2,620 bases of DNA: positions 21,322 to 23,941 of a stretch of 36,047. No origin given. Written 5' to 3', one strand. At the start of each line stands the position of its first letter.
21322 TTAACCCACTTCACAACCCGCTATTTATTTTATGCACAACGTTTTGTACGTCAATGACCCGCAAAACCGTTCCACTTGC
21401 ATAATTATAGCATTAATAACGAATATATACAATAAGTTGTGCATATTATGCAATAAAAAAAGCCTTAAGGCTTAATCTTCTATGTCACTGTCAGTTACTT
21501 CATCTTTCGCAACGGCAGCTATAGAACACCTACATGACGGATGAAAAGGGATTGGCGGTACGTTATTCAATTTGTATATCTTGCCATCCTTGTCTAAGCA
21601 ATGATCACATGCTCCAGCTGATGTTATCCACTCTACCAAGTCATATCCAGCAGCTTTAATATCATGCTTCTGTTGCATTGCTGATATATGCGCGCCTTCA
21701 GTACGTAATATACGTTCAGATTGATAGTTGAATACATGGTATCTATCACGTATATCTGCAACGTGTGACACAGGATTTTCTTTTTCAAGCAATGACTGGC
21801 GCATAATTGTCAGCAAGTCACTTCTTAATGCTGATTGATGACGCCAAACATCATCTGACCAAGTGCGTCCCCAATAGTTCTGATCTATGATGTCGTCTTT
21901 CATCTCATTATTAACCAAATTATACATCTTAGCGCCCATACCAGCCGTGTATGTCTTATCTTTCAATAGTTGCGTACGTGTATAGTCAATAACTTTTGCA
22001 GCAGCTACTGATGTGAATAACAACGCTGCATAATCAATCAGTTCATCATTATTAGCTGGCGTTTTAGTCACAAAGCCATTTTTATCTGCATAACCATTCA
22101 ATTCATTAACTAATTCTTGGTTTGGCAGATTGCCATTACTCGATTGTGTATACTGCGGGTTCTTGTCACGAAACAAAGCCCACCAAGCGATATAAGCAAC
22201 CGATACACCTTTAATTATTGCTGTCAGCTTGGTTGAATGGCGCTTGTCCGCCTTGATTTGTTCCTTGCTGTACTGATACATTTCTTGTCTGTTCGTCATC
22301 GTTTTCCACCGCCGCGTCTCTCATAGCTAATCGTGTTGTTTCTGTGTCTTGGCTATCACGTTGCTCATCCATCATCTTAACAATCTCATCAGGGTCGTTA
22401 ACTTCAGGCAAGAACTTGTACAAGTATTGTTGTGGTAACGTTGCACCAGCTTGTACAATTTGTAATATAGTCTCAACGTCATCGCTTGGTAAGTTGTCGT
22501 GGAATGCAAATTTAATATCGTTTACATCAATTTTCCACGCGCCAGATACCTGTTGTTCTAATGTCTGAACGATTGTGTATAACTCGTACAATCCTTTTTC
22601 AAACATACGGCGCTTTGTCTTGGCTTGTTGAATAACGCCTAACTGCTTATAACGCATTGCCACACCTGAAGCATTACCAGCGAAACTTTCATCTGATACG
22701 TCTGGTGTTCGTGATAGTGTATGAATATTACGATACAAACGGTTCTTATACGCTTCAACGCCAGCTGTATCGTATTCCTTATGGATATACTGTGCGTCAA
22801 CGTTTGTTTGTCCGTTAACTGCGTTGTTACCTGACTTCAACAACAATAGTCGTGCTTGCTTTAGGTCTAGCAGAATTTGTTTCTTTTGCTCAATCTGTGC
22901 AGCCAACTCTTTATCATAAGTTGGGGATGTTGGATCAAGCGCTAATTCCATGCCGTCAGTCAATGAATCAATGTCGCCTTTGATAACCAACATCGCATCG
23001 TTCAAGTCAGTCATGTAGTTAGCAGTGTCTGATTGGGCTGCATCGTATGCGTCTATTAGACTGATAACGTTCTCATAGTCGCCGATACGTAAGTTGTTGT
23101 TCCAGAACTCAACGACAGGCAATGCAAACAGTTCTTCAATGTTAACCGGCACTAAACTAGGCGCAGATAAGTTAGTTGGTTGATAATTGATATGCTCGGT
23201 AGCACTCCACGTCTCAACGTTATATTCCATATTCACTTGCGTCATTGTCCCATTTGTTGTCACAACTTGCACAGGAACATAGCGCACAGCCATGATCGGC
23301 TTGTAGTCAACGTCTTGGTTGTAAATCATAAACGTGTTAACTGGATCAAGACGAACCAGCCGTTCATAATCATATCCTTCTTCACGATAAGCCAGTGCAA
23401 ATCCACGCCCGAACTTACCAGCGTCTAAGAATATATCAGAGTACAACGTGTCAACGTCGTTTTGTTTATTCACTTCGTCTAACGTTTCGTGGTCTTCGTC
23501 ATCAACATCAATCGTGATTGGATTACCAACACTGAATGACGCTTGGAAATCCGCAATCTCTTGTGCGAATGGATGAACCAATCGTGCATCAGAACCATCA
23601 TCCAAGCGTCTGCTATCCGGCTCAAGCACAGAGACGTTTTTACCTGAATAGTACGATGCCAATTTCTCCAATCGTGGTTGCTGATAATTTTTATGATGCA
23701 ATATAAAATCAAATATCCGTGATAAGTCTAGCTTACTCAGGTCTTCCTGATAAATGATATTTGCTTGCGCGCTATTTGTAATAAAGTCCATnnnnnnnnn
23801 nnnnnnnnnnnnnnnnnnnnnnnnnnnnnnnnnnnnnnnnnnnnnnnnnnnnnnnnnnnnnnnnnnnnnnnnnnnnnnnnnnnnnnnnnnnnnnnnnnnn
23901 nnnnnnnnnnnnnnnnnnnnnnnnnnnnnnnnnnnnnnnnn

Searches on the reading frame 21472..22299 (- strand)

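Call 10: search_protein_families(library=pfam, proteins=[window:21472-22299:-])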
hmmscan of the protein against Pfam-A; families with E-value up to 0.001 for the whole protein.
window:21472-22299:- (275 aa): 1 family
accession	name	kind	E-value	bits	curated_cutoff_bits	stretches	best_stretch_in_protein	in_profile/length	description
PF04233.19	Phage_Mu_F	-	3.8e-05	24.8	29.6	1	182-260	23-111/112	Phage Mu protein F like protein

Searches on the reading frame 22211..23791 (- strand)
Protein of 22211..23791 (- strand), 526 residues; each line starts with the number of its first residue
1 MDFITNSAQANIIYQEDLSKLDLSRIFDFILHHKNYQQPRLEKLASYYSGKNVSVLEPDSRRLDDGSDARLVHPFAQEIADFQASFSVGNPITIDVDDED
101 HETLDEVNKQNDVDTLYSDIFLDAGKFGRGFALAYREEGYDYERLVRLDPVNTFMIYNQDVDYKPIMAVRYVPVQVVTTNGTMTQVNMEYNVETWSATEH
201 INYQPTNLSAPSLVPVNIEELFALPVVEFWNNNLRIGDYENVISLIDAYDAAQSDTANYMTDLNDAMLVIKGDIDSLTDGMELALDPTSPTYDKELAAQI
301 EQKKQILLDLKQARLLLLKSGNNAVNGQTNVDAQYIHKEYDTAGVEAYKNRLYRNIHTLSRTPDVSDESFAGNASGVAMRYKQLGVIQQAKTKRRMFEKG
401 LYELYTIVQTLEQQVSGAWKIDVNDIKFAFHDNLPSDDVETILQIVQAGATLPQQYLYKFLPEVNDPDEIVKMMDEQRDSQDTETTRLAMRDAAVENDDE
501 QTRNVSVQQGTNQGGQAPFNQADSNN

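Call 10: search_protein_families(library=pfam, proteins=[window:22211-23791:-])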
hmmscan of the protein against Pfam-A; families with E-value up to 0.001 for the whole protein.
window:22211-23791:- (526 aa): 1 family
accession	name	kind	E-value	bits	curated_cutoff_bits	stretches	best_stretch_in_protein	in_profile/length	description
PF05133.19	SPP1_portal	-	1.2e-82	278.6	25.5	1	29-482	3-414/416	Phage portal protein, SPP1 Gp6-like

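Call 20: find_related_loci(query=window:22211-23791:-, collection=viral_contigs, flank=3000)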
Query window:22211-23791:- (526 aa) in viral_contigs; peptide patterns used: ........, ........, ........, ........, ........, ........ (x = any residue, [..] = any of these).
9 stretches matched a pattern; 3 encode a relative of the query (tblastn E <= 1e-3); 3 distinct loci.
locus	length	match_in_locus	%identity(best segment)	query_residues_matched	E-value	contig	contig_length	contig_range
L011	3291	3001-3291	97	1-97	8e-57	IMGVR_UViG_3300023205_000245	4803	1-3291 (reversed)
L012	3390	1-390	48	382-510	1e-33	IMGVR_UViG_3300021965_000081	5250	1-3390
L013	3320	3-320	47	406-510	3e-25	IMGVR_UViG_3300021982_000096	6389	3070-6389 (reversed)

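Call 21: find_homologous_proteins(query=window:22211-23791:-, max_evalue=1e-50)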
Query window:22211-23791:- (526 aa): 397 proteins with E <= 1e-50 among 8000 candidates; the best 120 are listed.
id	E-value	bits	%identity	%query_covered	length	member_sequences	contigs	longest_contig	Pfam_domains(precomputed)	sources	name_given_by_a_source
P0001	0.0e+0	1147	98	100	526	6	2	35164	PF05133.20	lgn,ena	-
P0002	1.3e-252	857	73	98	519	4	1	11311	PF05133.20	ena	-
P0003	7.9e-242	822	72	97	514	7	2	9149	PF05133.20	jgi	-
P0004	3.7e-238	810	71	96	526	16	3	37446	PF05133.20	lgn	-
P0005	6.4e-235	799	70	98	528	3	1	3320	PF05133.20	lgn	-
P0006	3.1e-225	767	69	93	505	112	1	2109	PF05133.20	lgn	-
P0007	8.9e-206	703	65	92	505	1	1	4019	PF05133.20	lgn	-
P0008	1.2e-166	574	54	96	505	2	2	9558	PF05133.20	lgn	-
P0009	8.2e-166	571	56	96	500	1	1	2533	PF05133.20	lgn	-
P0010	1.9e-165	570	58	95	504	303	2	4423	PF05133.20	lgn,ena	-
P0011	4.0e-165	569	57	96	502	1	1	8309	PF05133.20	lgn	-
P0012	1.2e-164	567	57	95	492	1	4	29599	PF05133.20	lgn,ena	-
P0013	3.5e-164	566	56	94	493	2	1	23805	PF05133.20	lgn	-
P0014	4.5e-163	562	57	94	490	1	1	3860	PF05133.20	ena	-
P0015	5.2e-163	562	55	94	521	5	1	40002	PF05133.20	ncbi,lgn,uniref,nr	ncbi:phage portal protein [Convivina praedatoris]|uniref:phage portal protein n=1 Tax=Convivina prae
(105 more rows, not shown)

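Call 23: find_encoding_contigs(protein=P0002, flank=3000, max_places=3)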
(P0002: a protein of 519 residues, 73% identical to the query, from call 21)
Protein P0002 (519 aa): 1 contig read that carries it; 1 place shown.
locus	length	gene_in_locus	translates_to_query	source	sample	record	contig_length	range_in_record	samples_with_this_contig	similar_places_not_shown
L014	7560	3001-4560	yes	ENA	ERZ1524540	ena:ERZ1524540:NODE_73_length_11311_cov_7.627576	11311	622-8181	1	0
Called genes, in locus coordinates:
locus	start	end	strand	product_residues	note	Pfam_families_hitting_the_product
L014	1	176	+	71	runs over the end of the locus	-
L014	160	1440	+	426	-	PF03237:Terminase_6N, PF04466:Terminase_3, PF17288:Terminase_3C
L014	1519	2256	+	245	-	-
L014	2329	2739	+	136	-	-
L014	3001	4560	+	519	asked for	PF05133:SPP1_portal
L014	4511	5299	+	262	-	PF04233:Phage_Mu_F (weak)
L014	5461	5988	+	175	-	PF14265:DUF4355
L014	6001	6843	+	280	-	-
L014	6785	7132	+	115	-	-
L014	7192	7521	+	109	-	PF05135:Phage_connect_1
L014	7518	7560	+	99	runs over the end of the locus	-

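Call 24: find_encoding_contigs(protein=P0003, flank=3000, max_places=3)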
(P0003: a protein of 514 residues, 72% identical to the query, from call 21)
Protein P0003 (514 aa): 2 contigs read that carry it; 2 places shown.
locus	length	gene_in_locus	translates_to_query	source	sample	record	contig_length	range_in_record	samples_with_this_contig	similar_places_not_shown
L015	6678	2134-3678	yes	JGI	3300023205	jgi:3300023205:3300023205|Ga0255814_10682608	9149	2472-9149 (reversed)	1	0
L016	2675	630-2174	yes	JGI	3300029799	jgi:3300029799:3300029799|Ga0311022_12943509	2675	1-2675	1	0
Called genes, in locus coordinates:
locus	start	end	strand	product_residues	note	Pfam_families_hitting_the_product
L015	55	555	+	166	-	PF03592:Terminase_2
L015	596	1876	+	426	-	PF03237:Terminase_6N, PF04466:Terminase_3, PF17288:Terminase_3C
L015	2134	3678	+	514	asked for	PF05133:SPP1_portal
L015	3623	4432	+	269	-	PF04233:Phage_Mu_F (faint)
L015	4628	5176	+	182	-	PF14265:DUF4355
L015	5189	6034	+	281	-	-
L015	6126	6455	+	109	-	PF05135:Phage_connect_1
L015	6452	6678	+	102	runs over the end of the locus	-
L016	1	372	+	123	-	?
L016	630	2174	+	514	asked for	PF05133:SPP1_portal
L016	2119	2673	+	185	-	?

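Call 25: find_encoding_contigs(protein=P0004, flank=3000, max_places=3)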
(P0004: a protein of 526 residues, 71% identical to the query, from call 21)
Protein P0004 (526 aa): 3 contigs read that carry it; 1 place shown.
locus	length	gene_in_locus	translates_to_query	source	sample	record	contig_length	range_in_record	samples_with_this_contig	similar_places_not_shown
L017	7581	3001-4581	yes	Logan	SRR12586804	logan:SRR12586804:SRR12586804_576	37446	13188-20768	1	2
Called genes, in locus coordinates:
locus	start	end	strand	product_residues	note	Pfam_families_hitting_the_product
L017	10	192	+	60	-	-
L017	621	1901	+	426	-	PF03237:Terminase_6N (weak), PF04466:Terminase_3, PF17288:Terminase_3C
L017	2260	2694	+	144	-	-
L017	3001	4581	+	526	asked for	PF05133:SPP1_portal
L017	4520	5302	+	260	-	PF04233:Phage_Mu_F (faint)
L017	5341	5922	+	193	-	PF07463:NUMOD4, PF13392:HNH_3, PF22083:I-HmuI_NUMOD-like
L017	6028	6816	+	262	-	PF04973:NMN_transporter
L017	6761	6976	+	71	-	-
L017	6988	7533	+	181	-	PF14265:DUF4355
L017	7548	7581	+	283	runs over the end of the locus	-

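Call 26: find_encoding_contigs(protein=P0005, flank=3000, max_places=3)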
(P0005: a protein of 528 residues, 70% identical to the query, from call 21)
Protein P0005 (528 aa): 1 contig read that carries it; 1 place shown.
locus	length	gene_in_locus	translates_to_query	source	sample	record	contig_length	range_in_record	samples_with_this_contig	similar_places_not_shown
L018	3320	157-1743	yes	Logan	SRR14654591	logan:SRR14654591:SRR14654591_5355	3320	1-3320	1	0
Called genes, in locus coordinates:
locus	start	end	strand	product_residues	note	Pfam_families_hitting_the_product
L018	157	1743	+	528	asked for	PF05133:SPP1_portal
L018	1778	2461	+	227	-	PF04233:Phage_Mu_F (weak)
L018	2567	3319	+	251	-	?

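Call 34: find_encoding_contigs(protein=P0007, flank=3000, max_places=3)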
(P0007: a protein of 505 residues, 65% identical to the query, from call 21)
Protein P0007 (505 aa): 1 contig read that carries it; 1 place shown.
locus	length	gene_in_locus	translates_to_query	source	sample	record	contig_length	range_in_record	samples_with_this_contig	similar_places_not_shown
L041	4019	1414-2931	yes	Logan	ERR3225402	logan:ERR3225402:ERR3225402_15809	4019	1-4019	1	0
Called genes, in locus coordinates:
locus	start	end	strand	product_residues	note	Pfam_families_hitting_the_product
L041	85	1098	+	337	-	-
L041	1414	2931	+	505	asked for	PF05133:SPP1_portal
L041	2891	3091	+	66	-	-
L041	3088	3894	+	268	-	PF04233:Phage_Mu_F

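Call 35: find_encoding_contigs(protein=P0006, flank=3000, max_places=3)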
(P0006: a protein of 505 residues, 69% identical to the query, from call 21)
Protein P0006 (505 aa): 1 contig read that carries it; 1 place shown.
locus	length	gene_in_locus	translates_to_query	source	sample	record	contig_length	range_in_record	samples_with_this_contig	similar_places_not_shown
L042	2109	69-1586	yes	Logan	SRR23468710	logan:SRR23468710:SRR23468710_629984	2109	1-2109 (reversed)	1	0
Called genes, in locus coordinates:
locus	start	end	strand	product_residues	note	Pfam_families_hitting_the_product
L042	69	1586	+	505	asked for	PF05133:SPP1_portal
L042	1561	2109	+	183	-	?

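Call 47: find_encoding_contigs(protein=P0008, flank=2500, max_places=3)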
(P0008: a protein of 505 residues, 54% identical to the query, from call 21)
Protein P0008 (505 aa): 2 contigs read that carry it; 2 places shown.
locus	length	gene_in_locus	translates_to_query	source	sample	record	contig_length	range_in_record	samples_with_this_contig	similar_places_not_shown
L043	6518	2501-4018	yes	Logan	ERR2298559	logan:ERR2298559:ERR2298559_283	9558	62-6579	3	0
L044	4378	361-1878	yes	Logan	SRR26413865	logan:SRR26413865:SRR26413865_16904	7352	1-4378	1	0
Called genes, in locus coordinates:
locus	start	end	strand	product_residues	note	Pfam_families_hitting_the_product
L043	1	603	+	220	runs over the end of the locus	?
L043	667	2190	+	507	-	PF10651:BppU_N, PF18338:BppL_N (weak)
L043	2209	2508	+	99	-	-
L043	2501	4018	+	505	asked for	PF05133:SPP1_portal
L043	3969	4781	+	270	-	PF04233:Phage_Mu_F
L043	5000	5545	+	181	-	PF14265:DUF4355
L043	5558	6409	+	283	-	-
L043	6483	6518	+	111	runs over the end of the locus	PF05135:Phage_connect_1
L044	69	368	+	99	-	-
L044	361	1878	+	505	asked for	PF05133:SPP1_portal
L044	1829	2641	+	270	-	PF04233:Phage_Mu_F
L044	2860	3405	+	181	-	PF14265:DUF4355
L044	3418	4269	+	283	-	-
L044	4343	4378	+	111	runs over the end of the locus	PF05135:Phage_connect_1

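Call 48: find_encoding_contigs(protein=P0012, flank=2500, max_places=4)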
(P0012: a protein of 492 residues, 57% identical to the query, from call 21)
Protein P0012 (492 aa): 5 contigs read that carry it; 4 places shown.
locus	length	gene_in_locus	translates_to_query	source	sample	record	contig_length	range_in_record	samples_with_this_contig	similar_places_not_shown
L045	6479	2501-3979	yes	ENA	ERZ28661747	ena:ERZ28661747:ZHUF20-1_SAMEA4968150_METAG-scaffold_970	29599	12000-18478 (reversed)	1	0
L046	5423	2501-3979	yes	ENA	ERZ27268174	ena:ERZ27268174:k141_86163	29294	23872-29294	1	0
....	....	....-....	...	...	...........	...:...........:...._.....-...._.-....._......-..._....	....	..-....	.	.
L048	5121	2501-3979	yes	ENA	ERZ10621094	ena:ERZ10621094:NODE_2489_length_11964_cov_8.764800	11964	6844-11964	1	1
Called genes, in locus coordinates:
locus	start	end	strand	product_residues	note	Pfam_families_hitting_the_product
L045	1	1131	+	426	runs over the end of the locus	PF04466:Terminase_3, PF03237:Terminase_6N, PF17288:Terminase_3C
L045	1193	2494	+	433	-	PF10651:BppU_N, PF18338:BppL_N (faint)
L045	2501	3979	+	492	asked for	PF05133:SPP1_portal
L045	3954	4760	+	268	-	PF04233:Phage_Mu_F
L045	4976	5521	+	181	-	PF14265:DUF4355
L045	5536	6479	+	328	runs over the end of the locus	-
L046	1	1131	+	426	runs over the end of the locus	PF04466:Terminase_3, PF03237:Terminase_6N, PF17288:Terminase_3C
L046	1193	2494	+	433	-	PF10651:BppU_N, PF18338:BppL_N (faint)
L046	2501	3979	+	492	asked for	PF05133:SPP1_portal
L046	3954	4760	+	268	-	PF04233:Phage_Mu_F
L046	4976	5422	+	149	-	?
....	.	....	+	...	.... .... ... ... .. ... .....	?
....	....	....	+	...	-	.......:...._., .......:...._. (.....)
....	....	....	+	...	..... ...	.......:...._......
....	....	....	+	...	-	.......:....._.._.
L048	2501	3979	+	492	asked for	PF05133:SPP1_portal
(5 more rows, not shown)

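Call 69: search_dna_similar(query=window:22211-23791:-, collection=phages, mode=protein, max_rows=25)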
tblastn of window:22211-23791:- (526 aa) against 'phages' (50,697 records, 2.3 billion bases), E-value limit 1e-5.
Records with a match: 725; places in all: 728; records where one place covers at least 80% of the query: 551.
Best place of each record, by identity: <60% 725.
By first word of the organism name: Streptococcus 276; Staphylococcus 151; Enterococcus 101; Lactococcus 35; Clostridium 33; Lactobacillus 30; Bacillus 25; Listeria 16; Oenococcus 8; Bacteriophage 7; and 19 more.
By host as written in the record: Streptococcus thermophilus 68; - 54; Staphylococcus aureus 53; Enterococcus faecalis 38; Clostridium sporogenes ATCC-15579 30; Staphylococcus pseudintermedius 15; Lactococcus lactis 14; Enterococcus faecalis ATCC 29212 12; and 286 more.
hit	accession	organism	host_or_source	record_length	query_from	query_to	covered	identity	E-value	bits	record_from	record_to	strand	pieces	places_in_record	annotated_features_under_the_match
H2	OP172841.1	Weissella phage WC29P3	Weissella confusa DO29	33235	9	513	96%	56.8%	7e-165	523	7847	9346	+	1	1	hypothetical protein (x2)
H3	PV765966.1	Weissella phage WCP_01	Weissella cibaria KCKM 1129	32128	9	516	97%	56.3%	2e-162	516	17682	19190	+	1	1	minor head protein | head morphogenesis protein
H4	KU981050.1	Weissella phage WCP30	Weissella sp.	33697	9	512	96%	54.2%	3e-163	519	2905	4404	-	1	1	poly(3-hydroxybutyrate) depolymerase | head morphogenesis protein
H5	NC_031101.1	Weissella phage WCP30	Weissella sp.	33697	9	512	96%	54.2%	3e-163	519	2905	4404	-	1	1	portal protein | minor head protein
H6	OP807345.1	Lacticaseibacillus phage R3.3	Lacticaseibacillus casei LMG 10768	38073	9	517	97%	48.7%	4e-138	446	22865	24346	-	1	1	hypothetical protein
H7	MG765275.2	Lactobacillus phage Bassarid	Lactobacillus plantarum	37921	7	479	90%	52.1%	2e-142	459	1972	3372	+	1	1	portal protein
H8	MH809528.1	Lactobacillus phage Sabazios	Lactobacillus plantarum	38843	7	478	90%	52.2%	2e-142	459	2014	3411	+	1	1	portal protein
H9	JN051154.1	Pediococcus phage cIP1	-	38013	9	510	95%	49.0%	5e-139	449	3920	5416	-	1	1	minor head protein | hypothetical protein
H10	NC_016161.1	Pediococcus phage cIP1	-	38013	9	510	95%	49.0%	5e-139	449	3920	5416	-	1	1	portal protein | minor head protein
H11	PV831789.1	Aeromonas phage AS1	Aeromonas salmonicida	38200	7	479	90%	51.9%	5e-142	457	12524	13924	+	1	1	hypothetical protein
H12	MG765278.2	Lactobacillus phage Silenus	Lactobacillus plantarum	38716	7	479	90%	51.9%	3e-141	456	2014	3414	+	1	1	portal protein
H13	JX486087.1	Lactobacillus phage ATCC8014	Lactiplantibacillus plantarum ATCC 8014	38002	9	510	95%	48.8%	2e-138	447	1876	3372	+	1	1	minor capsid protein | capsid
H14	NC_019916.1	Lactobacillus phage ATCC8014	Lactiplantibacillus plantarum ATCC 8014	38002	9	510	95%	48.8%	2e-138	447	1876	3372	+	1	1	portal protein | minor head protein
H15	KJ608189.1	Leuconostoc phage LLC-1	Lactococcus lactis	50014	3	481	91%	51.0%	2e-142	459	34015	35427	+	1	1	hypothetical protein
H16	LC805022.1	Lactobacillus phage phiLpTT2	Lactiplantibacillus plantarum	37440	10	478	89%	50.7%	6e-135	437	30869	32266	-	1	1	no functional annotation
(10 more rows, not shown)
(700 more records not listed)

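Call 70: get_annotated_region(hit=H2, flank=3500)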
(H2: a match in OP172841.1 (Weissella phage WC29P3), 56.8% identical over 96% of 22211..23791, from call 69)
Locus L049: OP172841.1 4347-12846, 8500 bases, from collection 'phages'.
description: Weissella phage WC29P3, complete genome.
organism: Weissella phage WC29P3 (NCBI taxid 2968735)
taxonomy: Viruses; Duplodnaviria; Heunggongvirae; Uroviricota; Caudoviricetes
host: Weissella confusa DO29; source: municipal sewage; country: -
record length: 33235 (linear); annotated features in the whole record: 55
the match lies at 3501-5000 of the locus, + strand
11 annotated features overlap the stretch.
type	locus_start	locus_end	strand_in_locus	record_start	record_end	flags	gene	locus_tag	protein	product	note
CDS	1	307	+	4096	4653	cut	-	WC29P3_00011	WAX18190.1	terminase small subunit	-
CDS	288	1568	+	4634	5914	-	-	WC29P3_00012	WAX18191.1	terminase large subunit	terminase, large subunit gp2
CDS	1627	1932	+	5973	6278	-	-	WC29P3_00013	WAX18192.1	hypothetical protein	-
CDS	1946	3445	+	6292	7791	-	-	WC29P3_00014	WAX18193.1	hypothetical protein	-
CDS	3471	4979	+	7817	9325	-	-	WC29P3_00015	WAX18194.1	hypothetical protein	-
CDS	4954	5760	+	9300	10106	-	-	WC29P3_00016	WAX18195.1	hypothetical protein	-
CDS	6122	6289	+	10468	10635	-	-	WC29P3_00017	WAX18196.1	hypothetical protein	-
CDS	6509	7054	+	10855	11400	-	-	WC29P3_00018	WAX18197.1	hypothetical protein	-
CDS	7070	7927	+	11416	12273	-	-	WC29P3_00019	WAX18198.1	hypothetical protein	-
CDS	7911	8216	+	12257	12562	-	-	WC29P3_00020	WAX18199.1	hypothetical protein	-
CDS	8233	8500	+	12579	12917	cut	-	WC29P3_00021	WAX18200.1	hypothetical protein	-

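Call 71: get_annotated_region(hit=H3, flank=3500)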
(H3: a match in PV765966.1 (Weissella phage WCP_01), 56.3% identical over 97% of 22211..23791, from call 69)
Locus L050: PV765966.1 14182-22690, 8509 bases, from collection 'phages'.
description: Weissella phage WCP_01, complete genome.
organism: Weissella phage WCP_01 (NCBI taxid 3440022)
taxonomy: Viruses
host: Weissella cibaria KCKM 1129; source: kimchi; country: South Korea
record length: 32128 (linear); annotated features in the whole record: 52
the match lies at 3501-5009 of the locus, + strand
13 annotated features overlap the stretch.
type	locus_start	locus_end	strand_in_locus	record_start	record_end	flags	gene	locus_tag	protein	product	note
CDS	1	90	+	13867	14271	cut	-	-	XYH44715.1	hypothetical protein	-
CDS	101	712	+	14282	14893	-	-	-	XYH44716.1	hypothetical protein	-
CDS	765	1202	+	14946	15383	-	-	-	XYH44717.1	hypothetical protein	-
CDS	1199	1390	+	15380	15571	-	-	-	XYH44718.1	hypothetical protein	-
CDS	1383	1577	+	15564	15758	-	-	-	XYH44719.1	hypothetical protein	-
CDS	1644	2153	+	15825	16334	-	-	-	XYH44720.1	putative terminase small subunit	-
CDS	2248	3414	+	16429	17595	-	-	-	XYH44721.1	terminase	-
CDS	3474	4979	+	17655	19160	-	-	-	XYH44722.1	minor head protein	-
CDS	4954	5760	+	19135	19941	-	-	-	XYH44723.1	head morphogenesis protein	-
CDS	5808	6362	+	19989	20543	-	-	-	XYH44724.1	HNH homing endonuclease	-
CDS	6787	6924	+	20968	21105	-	-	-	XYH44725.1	hypothetical protein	-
CDS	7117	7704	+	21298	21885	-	-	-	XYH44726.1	scaffold protein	-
CDS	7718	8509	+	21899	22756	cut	-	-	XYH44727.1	major capsid protein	-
